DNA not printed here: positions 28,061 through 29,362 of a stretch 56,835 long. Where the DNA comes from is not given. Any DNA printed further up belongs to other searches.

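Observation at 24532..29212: Partner-switching module whose output domain is a sugar-phosphate transferase, not a sigma factor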

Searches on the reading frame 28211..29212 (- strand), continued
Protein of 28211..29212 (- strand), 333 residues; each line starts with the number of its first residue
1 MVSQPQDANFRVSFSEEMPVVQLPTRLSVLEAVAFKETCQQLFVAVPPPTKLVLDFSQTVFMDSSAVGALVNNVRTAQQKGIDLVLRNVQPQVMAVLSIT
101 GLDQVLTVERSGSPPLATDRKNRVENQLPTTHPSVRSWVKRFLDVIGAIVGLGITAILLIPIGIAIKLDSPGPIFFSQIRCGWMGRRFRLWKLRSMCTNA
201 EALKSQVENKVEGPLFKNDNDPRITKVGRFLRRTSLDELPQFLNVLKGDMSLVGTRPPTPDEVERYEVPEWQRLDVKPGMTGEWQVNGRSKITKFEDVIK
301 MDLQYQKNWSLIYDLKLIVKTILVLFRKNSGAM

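Call 22: find_encoding_contigs(protein=P0026, flank=8000, max_places=1)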
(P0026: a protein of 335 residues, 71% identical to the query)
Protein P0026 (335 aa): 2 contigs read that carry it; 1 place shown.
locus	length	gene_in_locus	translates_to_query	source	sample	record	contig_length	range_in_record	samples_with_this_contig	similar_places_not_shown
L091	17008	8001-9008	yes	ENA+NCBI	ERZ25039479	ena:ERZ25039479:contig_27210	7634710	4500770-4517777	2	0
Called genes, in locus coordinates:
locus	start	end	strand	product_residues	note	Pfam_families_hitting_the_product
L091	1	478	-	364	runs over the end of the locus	PF01656:CbiA, PF02374:ArsA_ATPase, PF13614:AAA_31 (weak), PF17886:ArsA_HSP20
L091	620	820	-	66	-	PF11061:Tsr0524-like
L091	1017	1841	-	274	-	PF05685:Uma2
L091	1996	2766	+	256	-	PF00977:His_biosynth, PF01207:Dus (faint), PF02581:TMP-TENI (faint), PF03060:NMO (faint)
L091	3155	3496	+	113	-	-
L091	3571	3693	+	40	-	-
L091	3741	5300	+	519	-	PF01507:PAPS_reduct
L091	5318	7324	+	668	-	PF02463:SMC_N (faint), PF13476:AAA_23 (faint)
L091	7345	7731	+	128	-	PF08870:DndE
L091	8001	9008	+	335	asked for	PF01740:STAS, PF13466:STAS_2, PF02397:Bac_transf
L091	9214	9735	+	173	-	PF13581:HATPase_c_2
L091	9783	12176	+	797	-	PF01590:GAF (weak), PF00989:PAS (weak), PF13188:PAS_8 (faint), PF08447:PAS_3, PF08448:PAS_4 (faint), PF13426:PAS_9 (weak), PF07228:SpoIIE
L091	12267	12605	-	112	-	PF01740:STAS, PF13466:STAS_2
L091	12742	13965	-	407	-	PF01385:OrfB_IS605, PF07282:Cas12f1-like_TNB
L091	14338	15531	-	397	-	PF02636:Methyltransf_28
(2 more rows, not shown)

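Call 28: search_dna_similar(query=window:28211-29212:-, collection=plasmids, mode=protein, max_rows=25)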
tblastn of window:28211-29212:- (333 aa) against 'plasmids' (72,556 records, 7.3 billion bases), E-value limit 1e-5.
Records with a match: 1196; places in all: 1620; records where one place covers at least 80% of the query: 20.
Best place of each record, by identity: <60% 1196.
By first word of the organism name: Rhizobium 165; Ralstonia 132; Phaeobacter 116; Sinorhizobium 85; Lactiplantibacillus 74; Lactococcus 41; Azospirillum 33; Pseudosulfitobacter 30; Shigella 21; Deinococcus 20; and 151 more.
By predicted mobility (MOB-suite, as given by PLSDB): non-mobilizable 730; mobilizable 338; conjugative 128.
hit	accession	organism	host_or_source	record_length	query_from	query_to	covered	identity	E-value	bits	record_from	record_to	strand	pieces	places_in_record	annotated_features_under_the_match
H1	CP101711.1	Synechocystis sp. B12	cell culture,mangrove water from the ...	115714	15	332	95%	50.6%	5e-100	329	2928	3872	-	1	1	sugar transferase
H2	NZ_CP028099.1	Synechocystis sp. IPPAS B-1465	axenic culture,Synechocystis sp. GT-L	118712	15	332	95%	50.6%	5e-100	329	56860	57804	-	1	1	sugar transferase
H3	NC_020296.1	Synechocystis sp. PCC 6803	-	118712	15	332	95%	50.6%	5e-100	329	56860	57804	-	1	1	sugar transferase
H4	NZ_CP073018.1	Synechocystis sp. PCC 6803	cell culture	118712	15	332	95%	50.6%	5e-100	329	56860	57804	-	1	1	sugar transferase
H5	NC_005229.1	Synechocystis sp. PCC 6803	-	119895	15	332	95%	50.6%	5e-100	329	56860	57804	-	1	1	sugar transferase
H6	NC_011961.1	Thermomicrobium roseum DSM 5159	-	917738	101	326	68%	48.5%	1e-52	193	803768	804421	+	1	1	undecaprenyl-phosphate glucose phosphotransferase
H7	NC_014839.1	Pantoea sp. At-9b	-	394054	30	331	91%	33.4%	2e-34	140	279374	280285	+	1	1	wbaP: undecaprenyl-phosphate galactose phosphotransferase WbaP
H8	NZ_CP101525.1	Burkholderia arboris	mixed culture,soil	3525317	33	326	88%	33.9%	9e-36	144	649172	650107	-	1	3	none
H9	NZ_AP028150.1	Lactiplantibacillus plantarum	-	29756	92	331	72%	41.1%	2e-49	184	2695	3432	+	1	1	sugar transferase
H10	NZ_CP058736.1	Lactiplantibacillus plantarum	Animal droppings,animal droppings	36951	92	331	72%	41.1%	6e-49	182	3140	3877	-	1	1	sugar transferase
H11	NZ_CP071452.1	Lactiplantibacillus plantarum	Tissue sample,Rice wine rice syrup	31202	92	331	72%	41.1%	1e-48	182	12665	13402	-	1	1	sugar transferase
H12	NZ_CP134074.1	Lactiplantibacillus plantarum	mixed culture,Pickled asparagus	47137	92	331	72%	41.1%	1e-48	182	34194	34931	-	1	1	sugar transferase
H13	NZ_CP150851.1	Burkholderia pyrrocinia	-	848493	108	332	68%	43.0%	9e-37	147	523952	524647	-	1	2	sugar transferase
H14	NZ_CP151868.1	Bacillus thuringiensis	tobacco,mixed culture,leaves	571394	139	326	56%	51.3%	1e-52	193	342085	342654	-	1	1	sugar transferase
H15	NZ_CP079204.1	Sphingomonas sanguinis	cell culture,morning glory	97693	83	330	74%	38.9%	7e-35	142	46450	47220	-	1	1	sugar transferase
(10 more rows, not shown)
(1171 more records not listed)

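Call 29: find_homologous_proteins(query=L015:9977-11020:+)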
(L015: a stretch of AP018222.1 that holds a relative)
Query L015:9977-11020:+ (348 aa): 8000 proteins with E <= 0.001 among 8000 candidates; the best 120 are listed.
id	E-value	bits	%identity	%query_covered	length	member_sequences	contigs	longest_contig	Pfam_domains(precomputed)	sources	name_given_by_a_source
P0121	1.0e-224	763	97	100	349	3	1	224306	PF01740.27,PF02397.23,PF13466.13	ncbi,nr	ncbi:MAG: anti-sigma factor antagonist [Nostoc sp. ChiQUE01a]|nr:anti-sigma factor antagonist [Nosto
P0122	1.1e-216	736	94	100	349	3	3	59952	PF01740.27,PF02397.23,PF13466.13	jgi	jgi:anti-anti-sigma factor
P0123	1.6e-214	729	93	100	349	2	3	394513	PF01740.27,PF02397.23,PF13466.13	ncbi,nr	ncbi:MAG: anti-sigma factor antagonist [Nostoc sp. ChiSLP02]|nr:anti-sigma factor antagonist [Nostoc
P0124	2.9e-211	718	91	100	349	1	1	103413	PF01740.27,PF02397.23,PF13466.13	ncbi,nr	ncbi:MAG: anti-sigma factor antagonist [Nostoc sp. S4]|nr:anti-sigma factor antagonist [Nostoc sp. S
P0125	1.2e-210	716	91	100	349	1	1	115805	PF01740.27,PF02397.23,PF13466.13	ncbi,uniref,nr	ncbi:anti-sigma factor antagonist [Nostoc sp. PA-18-2419]|uniref:anti-sigma factor antagonist n=1 Ta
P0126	1.4e-209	713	94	98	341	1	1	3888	PF01740.27,PF02397.23,PF13466.13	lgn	-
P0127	2.1e-209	712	90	100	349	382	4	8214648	PF01740.27,PF02397.23,PF13466.13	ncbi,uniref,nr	ncbi:anti-anti-sigma factor [Nostoc sp. 'Peltigera membranacea cyanobiont' 213]|uniref:sugar transfe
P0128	2.2e-209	712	93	98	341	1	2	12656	PF01740.27,PF02397.23,PF13466.13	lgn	-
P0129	3.6e-209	712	94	98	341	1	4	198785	PF01740.27,PF02397.23,PF13466.13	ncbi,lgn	-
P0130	4.3e-209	711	90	100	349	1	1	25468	PF01740.27,PF02397.23,PF13466.13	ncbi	ncbi:MAG: sugar transferase [Nostoc sp.]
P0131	1.2e-208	710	90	100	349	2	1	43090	PF01740.27,PF02397.23,PF13466.13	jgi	jgi:anti-anti-sigma factor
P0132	1.7e-207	706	89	100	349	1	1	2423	PF01740.27,PF02397.23,PF13466.13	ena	-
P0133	1.6e-205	700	91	98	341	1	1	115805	PF01740.27,PF02397.23,PF13466.13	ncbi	-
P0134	6.0e-204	694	90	98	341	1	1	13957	PF01740.27,PF02397.23,PF13466.13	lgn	-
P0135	1.1e-202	690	87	100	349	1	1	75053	PF01740.27,PF02397.23,PF13466.13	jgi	-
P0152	1.2e-190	651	82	100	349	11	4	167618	PF01740.27,PF02397.23,PF13466.13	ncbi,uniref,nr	ncbi:anti-sigma factor antagonist [Nostoc sp. FACHB-87]|uniref:anti-sigma factor antagonist n=1 Tax=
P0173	2.3e-186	637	81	100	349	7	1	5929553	PF01740.27,PF02397.23,PF13466.13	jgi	jgi:anti-anti-sigma factor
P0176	6.8e-186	635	82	100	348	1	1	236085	PF01740.27,PF02397.23,PF13466.13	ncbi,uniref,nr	ncbi:sugar transferase [Nostoc sp. FACHB-110]|uniref:sugar transferase n=1 Tax=Nostoc sp. FACHB-110 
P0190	8.3e-185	631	81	100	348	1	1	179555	PF01740.27,PF02397.23,PF13466.13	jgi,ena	jgi:anti-anti-sigma factor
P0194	1.3e-184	631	83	98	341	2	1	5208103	PF01740.27,PF02397.23,PF13466.13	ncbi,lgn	-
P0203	1.4e-183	627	81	100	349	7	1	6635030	PF01740.27,PF02397.23,PF13466.13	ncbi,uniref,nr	ncbi:anti-sigma factor antagonist [Nostoc sp. PCC 7524]|uniref:anti-sigma factor antagonist n=1 Tax=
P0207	8.3e-183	625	81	98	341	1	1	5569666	PF01740.27,PF02397.23,PF13466.13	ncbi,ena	-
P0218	4.1e-181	619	79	100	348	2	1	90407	PF01740.27,PF02397.23,PF13466.13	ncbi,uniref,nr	ncbi:anti-sigma factor antagonist [Anabaena subtropica]|uniref:Anti-sigma factor antagonist n=1 Tax=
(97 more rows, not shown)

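Call 30: get_annotated_region(hit=H5, flank=9000)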
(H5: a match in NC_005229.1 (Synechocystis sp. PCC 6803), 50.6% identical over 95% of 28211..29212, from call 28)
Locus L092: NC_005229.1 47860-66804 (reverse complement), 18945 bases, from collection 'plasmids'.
description: Synechocystis sp. PCC 6803 plasmid pSYSM, complete sequence
organism: Synechocystis sp. PCC 6803 (NCBI taxid 1148)
taxonomy: Bacteria; Cyanobacteriota; Cyanophyceae; Synechococcales; Merismopediaceae; Synechocystis; Synechocystis sp. PCC 6803
host: -; source: -; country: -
typing (MOB-suite, as given by PLSDB): non-mobilizable
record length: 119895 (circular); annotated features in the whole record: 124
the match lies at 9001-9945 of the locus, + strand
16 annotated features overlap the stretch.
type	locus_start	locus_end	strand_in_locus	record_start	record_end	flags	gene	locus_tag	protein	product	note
CDS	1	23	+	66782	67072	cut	-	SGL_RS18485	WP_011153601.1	HNH endonuclease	-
CDS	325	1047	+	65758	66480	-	-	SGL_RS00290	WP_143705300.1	transposase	-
CDS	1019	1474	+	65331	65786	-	-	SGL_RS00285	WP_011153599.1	hypothetical protein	-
CDS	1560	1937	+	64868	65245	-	-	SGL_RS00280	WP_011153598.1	PAS domain S-box protein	-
CDS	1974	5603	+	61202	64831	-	-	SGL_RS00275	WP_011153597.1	response regulator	GO:0000160 - phosphorelay signal transduction system [Evidence IEA]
CDS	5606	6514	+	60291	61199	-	-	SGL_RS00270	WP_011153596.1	response regulator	GO:0000160 - phosphorelay signal transduction system [Evidence IEA]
CDS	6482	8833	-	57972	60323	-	-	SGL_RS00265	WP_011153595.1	NACHT domain-containing NTPase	-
CDS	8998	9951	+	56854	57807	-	-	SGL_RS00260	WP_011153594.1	sugar transferase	-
CDS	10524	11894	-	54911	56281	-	-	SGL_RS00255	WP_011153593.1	glycosyltransferase family 2 protein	-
CDS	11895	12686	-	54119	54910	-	-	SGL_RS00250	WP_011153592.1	WecB/TagA/CpsF family glycosyltransferase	-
CDS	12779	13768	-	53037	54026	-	-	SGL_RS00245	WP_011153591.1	glycosyltransferase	-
CDS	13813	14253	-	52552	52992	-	-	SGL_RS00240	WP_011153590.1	cyanoexosortase A system-associated protein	-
CDS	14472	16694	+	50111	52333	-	-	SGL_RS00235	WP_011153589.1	cellulose synthase operon protein YhjQ/BcsQ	-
CDS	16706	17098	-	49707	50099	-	-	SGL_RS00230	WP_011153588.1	hypothetical protein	-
CDS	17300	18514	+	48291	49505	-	-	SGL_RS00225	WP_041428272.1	glycosyltransferase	-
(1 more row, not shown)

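Call 31: list_cluster_members(proteins=[P0152, P0176, P0203, P0218, P0190, P0173, P0207, P0194])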
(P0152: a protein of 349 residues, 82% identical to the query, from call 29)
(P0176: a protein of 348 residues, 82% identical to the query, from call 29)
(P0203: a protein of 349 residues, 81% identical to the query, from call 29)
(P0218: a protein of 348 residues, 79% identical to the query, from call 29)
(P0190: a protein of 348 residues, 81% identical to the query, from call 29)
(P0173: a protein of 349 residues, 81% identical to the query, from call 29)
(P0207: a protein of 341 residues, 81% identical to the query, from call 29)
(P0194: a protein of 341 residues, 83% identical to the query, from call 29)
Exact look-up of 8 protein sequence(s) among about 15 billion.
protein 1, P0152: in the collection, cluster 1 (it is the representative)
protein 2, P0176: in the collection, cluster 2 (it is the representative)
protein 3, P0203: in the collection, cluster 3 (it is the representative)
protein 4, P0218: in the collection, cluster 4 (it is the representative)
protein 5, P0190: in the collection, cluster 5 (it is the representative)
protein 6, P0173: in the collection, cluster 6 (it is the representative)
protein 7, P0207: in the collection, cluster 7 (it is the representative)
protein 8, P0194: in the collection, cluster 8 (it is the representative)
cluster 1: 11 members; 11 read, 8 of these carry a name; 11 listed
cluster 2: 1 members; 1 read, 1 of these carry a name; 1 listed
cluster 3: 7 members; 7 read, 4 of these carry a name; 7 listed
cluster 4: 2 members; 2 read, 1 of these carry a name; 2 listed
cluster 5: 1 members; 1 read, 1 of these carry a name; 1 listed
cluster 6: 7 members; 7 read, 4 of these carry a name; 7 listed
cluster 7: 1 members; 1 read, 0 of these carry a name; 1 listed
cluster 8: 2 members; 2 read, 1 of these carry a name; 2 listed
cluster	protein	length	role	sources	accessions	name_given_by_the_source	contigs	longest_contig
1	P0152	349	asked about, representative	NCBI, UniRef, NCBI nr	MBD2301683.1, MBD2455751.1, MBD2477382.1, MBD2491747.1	anti-sigma factor antagonist [Nostoc sp. FACHB-87] | anti-sigma factor antagonist n=1 Tax=Nostocales TaxID=1161 RepID=UPI001687FAB9 | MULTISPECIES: anti-sigma factor antagonist [Nostocales]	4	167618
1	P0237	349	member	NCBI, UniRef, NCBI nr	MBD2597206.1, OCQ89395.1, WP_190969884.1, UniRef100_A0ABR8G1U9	anti-anti-sigma factor [Nostoc sp. MBR 210] | Anti-sigma factor antagonist n=1 Tax=Nostoc spongiaeforme FACHB-130 TaxID=1357510 ... | anti-sigma factor antagonist [Nostoc spongiaeforme]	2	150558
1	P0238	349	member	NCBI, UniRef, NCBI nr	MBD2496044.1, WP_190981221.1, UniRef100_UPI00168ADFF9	anti-sigma factor antagonist [Nostoc sp. FACHB-280] | anti-sigma factor antagonist n=1 Tax=Nostoc sp. FACHB-280 TaxID=2692839 ...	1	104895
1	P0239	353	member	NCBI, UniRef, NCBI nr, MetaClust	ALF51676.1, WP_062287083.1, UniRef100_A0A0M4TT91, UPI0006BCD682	anti-sigma-factor antagonist (STAS) and sugar transfersase [Nostoc piscinale CENA21] | Anti-sigma factor antagonist n=1 Tax=Nostoc piscinale CENA21 TaxID=224013 ... | anti-sigma factor antagonist [Nostoc piscinale]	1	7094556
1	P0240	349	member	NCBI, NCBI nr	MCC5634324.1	exopolysaccharide biosynthesis polyprenyl glycosylphosphotransferase [Nostoc sp. CHAB ...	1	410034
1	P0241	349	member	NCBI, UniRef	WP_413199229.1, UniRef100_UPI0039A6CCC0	anti-sigma factor antagonist [Nostoc piscinale] | anti-sigma factor antagonist n=1 Tax=Nostoc piscinale TaxID=224012 RepID=UPI0039A6CCC0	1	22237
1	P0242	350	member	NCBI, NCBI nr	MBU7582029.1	MAG: anti-sigma factor antagonist [Nostoc sp. TH1S01] | anti-sigma factor antagonist [Nostoc sp. TH1S01]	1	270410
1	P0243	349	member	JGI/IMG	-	exopolysaccharide biosynthesis polyprenyl glycosylphosphotransferase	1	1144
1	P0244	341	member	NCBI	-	-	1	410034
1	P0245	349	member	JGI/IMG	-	-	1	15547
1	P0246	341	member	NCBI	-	-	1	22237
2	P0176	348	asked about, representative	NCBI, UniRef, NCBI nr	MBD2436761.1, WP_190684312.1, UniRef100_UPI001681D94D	sugar transferase [Nostoc sp. FACHB-110] | sugar transferase n=1 Tax=Nostoc sp. FACHB-110 TaxID=2692834 RepID=UPI001681D94D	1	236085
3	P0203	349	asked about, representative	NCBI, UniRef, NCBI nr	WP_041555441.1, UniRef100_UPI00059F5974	anti-sigma factor antagonist [Nostoc sp. PCC 7524] | anti-sigma factor antagonist n=1 Tax=Nostoc sp. (strain ATCC 29411 / PCC 7524) ...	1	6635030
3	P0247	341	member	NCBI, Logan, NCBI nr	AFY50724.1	anti-anti-sigma factor [Nostoc sp. PCC 7524]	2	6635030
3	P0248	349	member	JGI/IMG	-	anti-anti-sigma factor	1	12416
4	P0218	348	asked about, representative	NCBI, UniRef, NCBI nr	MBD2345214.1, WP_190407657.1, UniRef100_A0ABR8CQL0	anti-sigma factor antagonist [Anabaena subtropica] | Anti-sigma factor antagonist n=1 Tax=Anabaena subtropica FACHB-260 TaxID=2692884 ...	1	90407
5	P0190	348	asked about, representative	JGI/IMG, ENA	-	anti-anti-sigma factor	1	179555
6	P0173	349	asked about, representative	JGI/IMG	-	anti-anti-sigma factor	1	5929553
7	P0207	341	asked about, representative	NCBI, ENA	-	-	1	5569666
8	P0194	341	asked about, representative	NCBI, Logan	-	-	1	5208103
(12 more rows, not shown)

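Call 38: search_solved_structures(query=window:28211-29212:-, max_evalue=0.001, show_alignments=3)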
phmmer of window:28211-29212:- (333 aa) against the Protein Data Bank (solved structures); distinct sequences matched with E-value up to 0.001: 8.
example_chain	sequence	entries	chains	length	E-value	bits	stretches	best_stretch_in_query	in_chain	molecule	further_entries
9s7s_A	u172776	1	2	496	1.2e-39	139.6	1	139-330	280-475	UDP-Gal::undecaprenolphosphate Gal-1-P transferase WbaP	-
30wc_A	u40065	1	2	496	1.2e-39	139.6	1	139-330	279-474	Undecaprenyl-phosphate galactose phosphotransferase WbaP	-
9s8l_A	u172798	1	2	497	1.2e-39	139.6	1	139-330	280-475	UDP-Gal::undecaprenolphosphate Gal-1-P transferase WbaP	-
30us_A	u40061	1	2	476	1.2e-39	139.5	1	139-329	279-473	UDP-Gal::undecaprenolphosphate Gal-1-P transferase WbaP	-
8t53_A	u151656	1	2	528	7e-39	137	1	137-329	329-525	Undecaprenyl-phosphate galactose phosphotransferase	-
8e37_B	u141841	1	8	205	4e-29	105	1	135-328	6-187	N,N'-diacetylbacilliosaminyl-1-phosphate transferase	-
8g1n_A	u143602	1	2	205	7.4e-29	104.1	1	135-328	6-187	N,N'-diacetylbacilliosaminyl-1-phosphate transferase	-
1sbo_A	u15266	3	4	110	1.9e-06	30.5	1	20-108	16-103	Putative anti-sigma factor antagonist TM1442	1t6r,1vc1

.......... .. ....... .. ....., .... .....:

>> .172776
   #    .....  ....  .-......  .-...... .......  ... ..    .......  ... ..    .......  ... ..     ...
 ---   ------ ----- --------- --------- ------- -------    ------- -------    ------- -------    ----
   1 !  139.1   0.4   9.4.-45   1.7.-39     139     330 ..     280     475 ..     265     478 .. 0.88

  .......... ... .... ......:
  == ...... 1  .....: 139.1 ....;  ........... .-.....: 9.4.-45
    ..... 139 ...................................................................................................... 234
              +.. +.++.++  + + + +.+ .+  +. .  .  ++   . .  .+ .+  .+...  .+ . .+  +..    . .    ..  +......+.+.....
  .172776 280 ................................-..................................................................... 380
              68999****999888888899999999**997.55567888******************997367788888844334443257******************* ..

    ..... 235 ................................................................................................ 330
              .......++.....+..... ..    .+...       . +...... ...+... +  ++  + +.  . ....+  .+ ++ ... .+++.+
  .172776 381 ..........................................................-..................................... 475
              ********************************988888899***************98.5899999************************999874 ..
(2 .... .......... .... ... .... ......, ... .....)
